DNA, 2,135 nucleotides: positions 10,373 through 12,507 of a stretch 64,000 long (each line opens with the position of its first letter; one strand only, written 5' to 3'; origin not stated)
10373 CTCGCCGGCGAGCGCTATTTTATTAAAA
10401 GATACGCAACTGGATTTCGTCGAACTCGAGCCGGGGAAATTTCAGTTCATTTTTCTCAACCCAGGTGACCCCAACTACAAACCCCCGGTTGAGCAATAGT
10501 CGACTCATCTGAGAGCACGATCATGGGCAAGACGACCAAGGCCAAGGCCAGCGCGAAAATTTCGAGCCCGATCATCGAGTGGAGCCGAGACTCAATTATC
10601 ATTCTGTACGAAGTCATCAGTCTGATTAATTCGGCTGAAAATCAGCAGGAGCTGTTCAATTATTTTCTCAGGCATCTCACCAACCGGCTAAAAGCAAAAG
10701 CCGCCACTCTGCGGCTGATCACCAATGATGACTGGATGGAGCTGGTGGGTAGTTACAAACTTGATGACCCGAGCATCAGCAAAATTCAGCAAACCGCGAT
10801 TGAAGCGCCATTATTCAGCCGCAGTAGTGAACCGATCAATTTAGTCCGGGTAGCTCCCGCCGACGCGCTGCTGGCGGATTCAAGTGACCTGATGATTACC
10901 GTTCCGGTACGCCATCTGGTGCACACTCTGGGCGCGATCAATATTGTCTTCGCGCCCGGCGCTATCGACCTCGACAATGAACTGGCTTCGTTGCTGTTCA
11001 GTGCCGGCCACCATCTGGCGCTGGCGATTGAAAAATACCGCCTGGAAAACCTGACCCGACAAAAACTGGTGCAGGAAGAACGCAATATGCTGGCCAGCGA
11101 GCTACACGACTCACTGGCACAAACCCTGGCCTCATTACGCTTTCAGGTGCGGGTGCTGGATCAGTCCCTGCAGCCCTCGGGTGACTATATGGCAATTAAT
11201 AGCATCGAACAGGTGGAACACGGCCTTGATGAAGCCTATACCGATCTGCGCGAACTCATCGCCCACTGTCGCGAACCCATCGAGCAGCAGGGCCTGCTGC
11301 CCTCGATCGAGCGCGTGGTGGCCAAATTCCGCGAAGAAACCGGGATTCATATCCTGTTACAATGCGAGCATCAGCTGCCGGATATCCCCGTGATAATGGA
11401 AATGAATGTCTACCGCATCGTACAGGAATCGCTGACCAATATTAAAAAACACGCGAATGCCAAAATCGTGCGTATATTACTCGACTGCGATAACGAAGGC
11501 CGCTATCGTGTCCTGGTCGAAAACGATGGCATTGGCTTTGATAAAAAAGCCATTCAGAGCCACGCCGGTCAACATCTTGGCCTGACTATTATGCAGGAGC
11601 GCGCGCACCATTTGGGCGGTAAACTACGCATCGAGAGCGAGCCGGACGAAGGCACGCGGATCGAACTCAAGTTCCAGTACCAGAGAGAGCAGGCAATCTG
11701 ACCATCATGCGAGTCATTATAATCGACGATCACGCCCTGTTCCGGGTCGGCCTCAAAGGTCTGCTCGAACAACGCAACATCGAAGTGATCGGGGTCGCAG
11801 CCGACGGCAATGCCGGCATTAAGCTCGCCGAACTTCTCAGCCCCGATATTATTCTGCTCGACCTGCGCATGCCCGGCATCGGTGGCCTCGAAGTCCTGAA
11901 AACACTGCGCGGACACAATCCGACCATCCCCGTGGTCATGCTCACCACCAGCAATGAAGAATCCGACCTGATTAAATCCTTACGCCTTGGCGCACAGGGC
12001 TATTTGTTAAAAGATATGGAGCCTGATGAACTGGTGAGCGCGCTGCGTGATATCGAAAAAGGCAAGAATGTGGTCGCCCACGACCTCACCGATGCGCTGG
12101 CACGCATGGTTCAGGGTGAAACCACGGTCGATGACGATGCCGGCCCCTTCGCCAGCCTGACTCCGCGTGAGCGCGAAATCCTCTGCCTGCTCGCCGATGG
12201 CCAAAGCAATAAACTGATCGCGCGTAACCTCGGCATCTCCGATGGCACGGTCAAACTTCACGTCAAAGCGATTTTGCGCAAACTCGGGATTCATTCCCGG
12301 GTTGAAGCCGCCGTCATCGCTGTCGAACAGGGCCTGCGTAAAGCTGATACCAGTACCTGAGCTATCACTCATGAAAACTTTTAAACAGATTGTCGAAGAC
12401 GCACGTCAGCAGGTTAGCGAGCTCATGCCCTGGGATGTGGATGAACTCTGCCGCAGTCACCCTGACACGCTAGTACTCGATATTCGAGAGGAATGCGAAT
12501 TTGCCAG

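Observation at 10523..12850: dsr operon ends with a soluble NarX-type histidine kinase, a NarL-type regulator and a rhodanese instead of dsrS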

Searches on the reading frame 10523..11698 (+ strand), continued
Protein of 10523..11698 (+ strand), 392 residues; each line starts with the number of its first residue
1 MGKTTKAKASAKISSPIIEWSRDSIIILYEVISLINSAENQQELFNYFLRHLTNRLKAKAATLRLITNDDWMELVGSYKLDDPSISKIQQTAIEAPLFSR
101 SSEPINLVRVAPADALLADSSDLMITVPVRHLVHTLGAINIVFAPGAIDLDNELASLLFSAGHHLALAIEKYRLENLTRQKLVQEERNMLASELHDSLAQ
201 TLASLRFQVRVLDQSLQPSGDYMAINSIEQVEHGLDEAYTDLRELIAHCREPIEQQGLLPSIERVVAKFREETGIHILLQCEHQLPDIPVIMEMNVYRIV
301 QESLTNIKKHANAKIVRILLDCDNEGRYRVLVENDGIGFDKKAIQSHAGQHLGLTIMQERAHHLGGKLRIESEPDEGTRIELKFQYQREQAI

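Call 76: find_homologous_proteins(query=L075:2992-4605:+, max_evalue=1e-30)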
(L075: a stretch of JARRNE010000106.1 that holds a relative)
Query L075:2992-4605:+ (538 aa): 2335 proteins with E <= 1e-30 among 8000 candidates; the best 120 are listed.
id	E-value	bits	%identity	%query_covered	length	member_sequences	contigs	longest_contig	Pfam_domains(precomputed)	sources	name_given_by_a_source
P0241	0.0e+0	1063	91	100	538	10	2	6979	PF13185.13,PF01590.33,PF07730.20,PF02518.32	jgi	jgi:two-component system nitrate/nitrite sensor histidine kinase NarX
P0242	0.0e+0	1046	91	98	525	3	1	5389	PF13185.13,PF07730.20,PF02518.32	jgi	jgi:two-component system nitrate/nitrite sensor histidine kinase NarX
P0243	0.0e+0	1043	89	100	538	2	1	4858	PF13185.13,PF01590.33,PF07730.20,PF02518.32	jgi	-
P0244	4.6e-273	925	81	97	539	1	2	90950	PF13185.13,PF07730.20,PF02518.32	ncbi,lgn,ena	ncbi:MAG: ATP-binding protein [Chromatiaceae bacterium]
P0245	1.5e-262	890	85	86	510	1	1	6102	PF13185.13,PF07730.20,PF02518.32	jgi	jgi:two-component system nitrate/nitrite sensor histidine kinase NarX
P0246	1.1e-258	878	79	96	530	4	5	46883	PF07730.20,PF02518.32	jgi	jgi:two-component system nitrate/nitrite sensor histidine kinase NarX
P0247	5.6e-232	789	77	84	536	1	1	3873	PF13185.13,PF13581.13,PF07730.20,PF02518.32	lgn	-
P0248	1.8e-230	785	78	86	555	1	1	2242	PF13185.13,PF07730.20,PF02518.32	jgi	jgi:two-component system, NarL family, nitrate/nitrite sensor histidine kinase NarX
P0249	1.8e-230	784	73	95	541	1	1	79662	PF13185.13,PF07730.20,PF02518.32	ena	-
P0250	2.5e-230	784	72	96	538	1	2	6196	PF07730.20,PF02518.32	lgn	-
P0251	4.6e-229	780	71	96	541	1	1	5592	PF13185.13,PF07730.20,PF02518.32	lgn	-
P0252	9.8e-229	779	72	95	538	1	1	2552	PF13185.13,PF07730.20,PF02518.32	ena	-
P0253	1.0e-228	779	72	94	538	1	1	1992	PF13185.13,PF07730.20,PF02518.32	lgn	-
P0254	2.0e-227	774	72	95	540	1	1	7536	PF13185.13,PF07730.20,PF02518.32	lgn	-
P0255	2.5e-227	774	71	95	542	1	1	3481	PF07730.20,PF02518.32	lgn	-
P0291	9.7e-222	756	75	84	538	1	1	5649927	PF13185.13,PF07730.20,PF02518.32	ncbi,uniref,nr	ncbi:histidine kinase [Thiocapsa bogorovii]|uniref:histidine kinase n=1 Tax=Thiocapsa bogorovii TaxI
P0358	2.1e-211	722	65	96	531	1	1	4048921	PF07730.20,PF02518.32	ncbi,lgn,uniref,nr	ncbi:signal transduction histidine kinase, nitrate/nitrite-specific [Thioflavicoccus mobilis 8321]|u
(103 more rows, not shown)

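Call 77: find_encoding_contigs(protein=P0358, flank=10000, max_places=2)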
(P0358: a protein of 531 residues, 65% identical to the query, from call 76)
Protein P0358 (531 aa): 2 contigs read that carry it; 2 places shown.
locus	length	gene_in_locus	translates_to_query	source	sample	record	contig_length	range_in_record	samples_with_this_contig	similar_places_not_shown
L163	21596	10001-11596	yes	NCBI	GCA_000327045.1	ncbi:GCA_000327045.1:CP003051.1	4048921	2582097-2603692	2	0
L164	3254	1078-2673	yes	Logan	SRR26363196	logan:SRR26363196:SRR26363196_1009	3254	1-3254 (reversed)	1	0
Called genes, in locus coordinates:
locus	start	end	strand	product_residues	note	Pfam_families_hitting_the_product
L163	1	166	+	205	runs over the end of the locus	PF00072:Response_reg, PF08281:Sigma70_r4_2, PF00196:GerE, PF04545:Sigma70_r4 (weak)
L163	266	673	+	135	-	PF05154:TM2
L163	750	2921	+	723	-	PF08351:TmcA_N, PF13604:AAA_30 (weak), PF05127:NAT10_TcmA_helicase, PF13718:GNAT_acetyltr_2, PF00583:Acetyltransf_1 (weak), PF13508:Acetyltransf_7 (weak), PF13673:Acetyltransf_10 (faint), PF13718:GNAT_acetyltr_2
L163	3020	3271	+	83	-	-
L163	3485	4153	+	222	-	PF01027:Bax1-I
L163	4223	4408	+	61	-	-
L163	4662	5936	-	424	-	PF02403:Seryl_tRNA_N, PF00587:tRNA-synt_2b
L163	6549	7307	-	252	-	PF08032:SpoU_sub_bind, PF00588:SpoU_methylase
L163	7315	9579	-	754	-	PF08206:OB_RNB, PF17876:CSD2, PF00773:RNB, PF00575:S1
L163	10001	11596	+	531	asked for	PF07730:HisKA_3, PF02518:HATPase_c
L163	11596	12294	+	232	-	PF00072:Response_reg, PF00196:GerE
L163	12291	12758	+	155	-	PF00581:Rhodanese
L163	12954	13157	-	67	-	-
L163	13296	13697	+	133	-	PF09350:DJC28_CD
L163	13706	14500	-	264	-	PF13344:Hydrolase_6, PF13419:HAD_2 (faint), PF00702:Hydrolase, PF13242:Hydrolase_like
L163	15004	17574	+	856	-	PF04174:CP_ATPgrasp_1, PF14403:CP_ATPgrasp_2, PF04168:Alpha-E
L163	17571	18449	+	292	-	PF08379:Bact_transglu_N, PF01841:Transglut_core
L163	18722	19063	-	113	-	PF04358:DsrC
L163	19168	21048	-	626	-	PF02922:CBM_48, PF00128:Alpha-amylase, PF11941:DUF3459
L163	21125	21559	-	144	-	PF21352:Zn_ribbon_Thio2, PF00085:Thioredoxin, PF13098:Thioredoxin_2 (weak)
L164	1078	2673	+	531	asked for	PF07730:HisKA_3, PF02518:HATPase_c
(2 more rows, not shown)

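Call 78: find_encoding_contigs(protein=P0291, flank=10000, max_places=2)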
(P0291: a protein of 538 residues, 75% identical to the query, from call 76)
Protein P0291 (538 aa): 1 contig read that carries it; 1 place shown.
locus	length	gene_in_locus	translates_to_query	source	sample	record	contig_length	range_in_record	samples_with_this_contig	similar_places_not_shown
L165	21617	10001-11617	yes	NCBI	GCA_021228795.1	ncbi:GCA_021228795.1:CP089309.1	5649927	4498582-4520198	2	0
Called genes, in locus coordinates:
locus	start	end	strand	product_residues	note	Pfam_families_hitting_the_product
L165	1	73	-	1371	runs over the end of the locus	PF03477:ATP-cone, PF00317:Ribonuc_red_lgN, PF02867:Ribonuc_red_lgC, PF14528:LAGLIDADG_3 (weak), PF02867:Ribonuc_red_lgC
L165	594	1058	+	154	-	PF00571:CBS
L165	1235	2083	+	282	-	PF00034:Cytochrom_C, PF13442:Cytochrome_CBB3 (weak)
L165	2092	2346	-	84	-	-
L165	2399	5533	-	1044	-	PF00873:ACR_tran, PF03176:MMPL, PF02355:SecD_SecF_C (weak)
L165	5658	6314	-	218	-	-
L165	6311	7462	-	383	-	PF25919:BSH_CusB (faint), PF25917:BSH_RND, PF25973:BSH_CzcB, PF25984:BSH_YknX (faint), PF25954:Beta-barrel_RND_2 (weak), PF25967:RND-MFP_C, PF25989:YknX_C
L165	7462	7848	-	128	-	PF00717:Peptidase_S24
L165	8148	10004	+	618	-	PF00664:ABC_membrane, PF00005:ABC_tran, PF02463:SMC_N (weak)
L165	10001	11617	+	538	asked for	PF13185:GAF_2, PF07730:HisKA_3, PF02518:HATPase_c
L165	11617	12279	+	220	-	PF00072:Response_reg, PF00196:GerE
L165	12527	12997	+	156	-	PF00581:Rhodanese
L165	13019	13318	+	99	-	-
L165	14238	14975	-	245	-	PF00149:Metallophos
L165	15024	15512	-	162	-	PF00160:Pro_isomerase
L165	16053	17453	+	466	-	PF01406:tRNA-synt_1e, PF01921:tRNA-synt_1f (faint), PF00133:tRNA-synt_1 (faint), PF09334:tRNA-synt_1g (weak), PF09190:DALR_2, PF23493:CysS_C (weak)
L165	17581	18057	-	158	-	-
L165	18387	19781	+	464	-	PF13701:DDE_Tnp_1_4, PF01609:DDE_Tnp_1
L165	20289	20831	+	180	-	-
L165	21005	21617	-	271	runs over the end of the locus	PF01557:FAA_hydrolase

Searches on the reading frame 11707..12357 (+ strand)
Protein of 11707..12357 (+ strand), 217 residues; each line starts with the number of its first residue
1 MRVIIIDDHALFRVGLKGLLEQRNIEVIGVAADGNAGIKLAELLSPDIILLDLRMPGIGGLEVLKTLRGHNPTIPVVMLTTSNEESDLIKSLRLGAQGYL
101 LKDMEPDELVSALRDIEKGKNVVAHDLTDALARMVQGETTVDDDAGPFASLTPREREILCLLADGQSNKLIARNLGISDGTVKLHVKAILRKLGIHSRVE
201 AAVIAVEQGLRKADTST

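Call 5: search_protein_families(library=pfam, proteins=[window:11707-12357:+], max_evalue=0.01)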
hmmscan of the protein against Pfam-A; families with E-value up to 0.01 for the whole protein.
window:11707-12357:+ (217 aa): 6 families
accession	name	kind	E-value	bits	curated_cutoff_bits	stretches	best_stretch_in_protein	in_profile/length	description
PF00072.30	Response_reg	-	2.5e-30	105.3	30.2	1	3-113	1-110/111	Response regulator receiver domain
PF00196.25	GerE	-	1.8e-22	79.2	23.5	1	150-205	2-57/57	Bacterial regulatory proteins, luxR family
PF08281.18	Sigma70_r4_2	-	5.8e-07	29.5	25.7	1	149-193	9-54/54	Sigma-70, region 4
PF04545.22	Sigma70_r4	-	7.8e-06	25.8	24.1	1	149-193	3-48/50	Sigma-70, region 4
PF13412.12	HTH_24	-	0.00052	20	21.9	1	153-188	3-40/48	Winged helix-turn-helix DNA-binding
PF13936.12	HTH_38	-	0.00077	19.6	27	1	151-183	5-38/44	Helix-turn-helix domain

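Call 6: search_protein_families(library=ncbifam, proteins=[window:11707-12357:+], max_evalue=0.01)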
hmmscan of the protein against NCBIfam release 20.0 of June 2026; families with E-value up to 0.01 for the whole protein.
window:11707-12357:+ (217 aa): 122 families (the best 25 are shown)
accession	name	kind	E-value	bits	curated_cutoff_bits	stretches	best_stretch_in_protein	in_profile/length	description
NF007935.0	PRK10651.1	equivalog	1.4e-67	227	250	1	2-208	8-213/216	two-component system response regulator NarL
NF007708.0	PRK10403.1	equivalog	8.6e-49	165.9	343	1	2-208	8-211/215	nitrate/nitrite response regulator protein NarP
NF052445.1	RespRegMctR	equivalog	3.2e-44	150.8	300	1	2-210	3-204/205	two-component system response regulator MctR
NF047785.1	respo_reg_MadR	equivalog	3.3e-44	150.7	300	1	1-210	1-208/209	MadR family response regulator transcription factor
NF007018.1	PRK09483.1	equivalog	1.5e-40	139.2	280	1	2-215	3-213/217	UvrY/SirA/GacA family response regulator transcription factor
NF011896.0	PRK15369.1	equivalog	2.3e-38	131.9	242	1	2-205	5-204/211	two component system response regulator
NF041830.1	RR_TF_ErdR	exception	1.2e-33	116.7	390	1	3-204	4-204/213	response regulator transcription factor ErdR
NF006900.1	PRK09390.1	equivalog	1.8e-24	86.4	255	1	3-200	7-192/203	response regulator FixJ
NF007419.0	PRK09958.1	equivalog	1.7e-23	83.3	251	1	1-202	1-195/204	acid-sensing system DNA-binding response regulator EvgA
NF007685.0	PRK10360.1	equivalog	1.9e-21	76.8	258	1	2-202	3-189/196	response regulator transcription factor UhpA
NF007403.0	PRK09935.1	equivalog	6e-21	75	271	1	3-202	6-201/210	fimbria biosynthesis transcriptional regulator FimZ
NF008098.0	PRK10840.1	equivalog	8.9e-21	74.4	235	1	1-198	4-198/216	response regulator transcription factor RcsB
NF040749.1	tetrathio_RR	equivalog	1.2e-20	74.1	290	1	6-198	5-181/191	tetrathionate respiration response regulator TtrR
NF040689.1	MtrAB_MtrA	equivalog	8e-20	71.1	300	1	4-173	2-168/219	MtrAB system response regulator MtrA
NF001965.0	PRK00742.1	subfamily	1.4e-19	70.6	293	1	1-105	4-110/357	chemotaxis-specific protein-glutamate methyltransferase CheB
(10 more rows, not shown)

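Call 46: search_solved_structures(query=window:11707-12357:+, max_evalue=1e-10, show_alignments=2)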
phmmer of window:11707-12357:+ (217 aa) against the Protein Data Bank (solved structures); distinct sequences matched with E-value up to 1e-10: 113 (the best 60 are shown).
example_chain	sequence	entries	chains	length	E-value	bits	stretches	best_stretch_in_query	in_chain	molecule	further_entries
1a04_A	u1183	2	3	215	7.7e-51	175.6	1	3-205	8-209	NITRATE/NITRITE RESPONSE REGULATOR PROTEIN NARL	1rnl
5hev_A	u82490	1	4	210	2.3e-33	118.6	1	2-211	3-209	Response regulator protein VraR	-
4gvp_A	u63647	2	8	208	2.1e-30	108.9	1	2-210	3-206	Response regulator protein vraR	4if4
7ve6_A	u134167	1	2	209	2.1e-30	108.9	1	2-210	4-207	Response regulator protein VraR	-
3c3w_A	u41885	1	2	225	4.1e-29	104.7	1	2-207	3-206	TWO COMPONENT TRANSCRIPTIONAL REGULATORY PROTEIN DEVR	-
4ldz_A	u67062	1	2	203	1.2e-26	96.6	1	3-209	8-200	Transcriptional regulatory protein DesR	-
4yn8_A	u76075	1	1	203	2.3e-26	95.7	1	1-208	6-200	Response regulator ChrA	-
3eul_A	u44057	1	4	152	7.2e-23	84.3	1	1-133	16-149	POSSIBLE NITRATE/NITRITE RESPONSE TRANSCRIPTIONAL REGULATORY PROTEIN NARL (DNA-binding res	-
9xzo_A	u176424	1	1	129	7.2e-21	77.8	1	2-115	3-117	De novo protein M1X0B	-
5f64_A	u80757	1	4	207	2.9e-20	75.8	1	1-200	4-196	Positive transcription regulator EvgA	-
8zwn_A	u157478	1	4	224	3.9e-20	75.4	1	1-200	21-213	DNA-binding transcriptional activator EvgA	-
5xso_A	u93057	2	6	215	7.4e-20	74.5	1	3-210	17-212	Response regulator FixJ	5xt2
3cz5_A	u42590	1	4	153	3.2e-19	72.4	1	2-133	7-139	Two-component response regulator, LuxR family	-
5vxn_A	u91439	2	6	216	3.7e-19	72.2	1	1-199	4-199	Transcriptional regulatory protein RcsB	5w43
6eo2_A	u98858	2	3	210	3.8e-19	72.2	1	1-199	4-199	Transcriptional regulatory protein RcsB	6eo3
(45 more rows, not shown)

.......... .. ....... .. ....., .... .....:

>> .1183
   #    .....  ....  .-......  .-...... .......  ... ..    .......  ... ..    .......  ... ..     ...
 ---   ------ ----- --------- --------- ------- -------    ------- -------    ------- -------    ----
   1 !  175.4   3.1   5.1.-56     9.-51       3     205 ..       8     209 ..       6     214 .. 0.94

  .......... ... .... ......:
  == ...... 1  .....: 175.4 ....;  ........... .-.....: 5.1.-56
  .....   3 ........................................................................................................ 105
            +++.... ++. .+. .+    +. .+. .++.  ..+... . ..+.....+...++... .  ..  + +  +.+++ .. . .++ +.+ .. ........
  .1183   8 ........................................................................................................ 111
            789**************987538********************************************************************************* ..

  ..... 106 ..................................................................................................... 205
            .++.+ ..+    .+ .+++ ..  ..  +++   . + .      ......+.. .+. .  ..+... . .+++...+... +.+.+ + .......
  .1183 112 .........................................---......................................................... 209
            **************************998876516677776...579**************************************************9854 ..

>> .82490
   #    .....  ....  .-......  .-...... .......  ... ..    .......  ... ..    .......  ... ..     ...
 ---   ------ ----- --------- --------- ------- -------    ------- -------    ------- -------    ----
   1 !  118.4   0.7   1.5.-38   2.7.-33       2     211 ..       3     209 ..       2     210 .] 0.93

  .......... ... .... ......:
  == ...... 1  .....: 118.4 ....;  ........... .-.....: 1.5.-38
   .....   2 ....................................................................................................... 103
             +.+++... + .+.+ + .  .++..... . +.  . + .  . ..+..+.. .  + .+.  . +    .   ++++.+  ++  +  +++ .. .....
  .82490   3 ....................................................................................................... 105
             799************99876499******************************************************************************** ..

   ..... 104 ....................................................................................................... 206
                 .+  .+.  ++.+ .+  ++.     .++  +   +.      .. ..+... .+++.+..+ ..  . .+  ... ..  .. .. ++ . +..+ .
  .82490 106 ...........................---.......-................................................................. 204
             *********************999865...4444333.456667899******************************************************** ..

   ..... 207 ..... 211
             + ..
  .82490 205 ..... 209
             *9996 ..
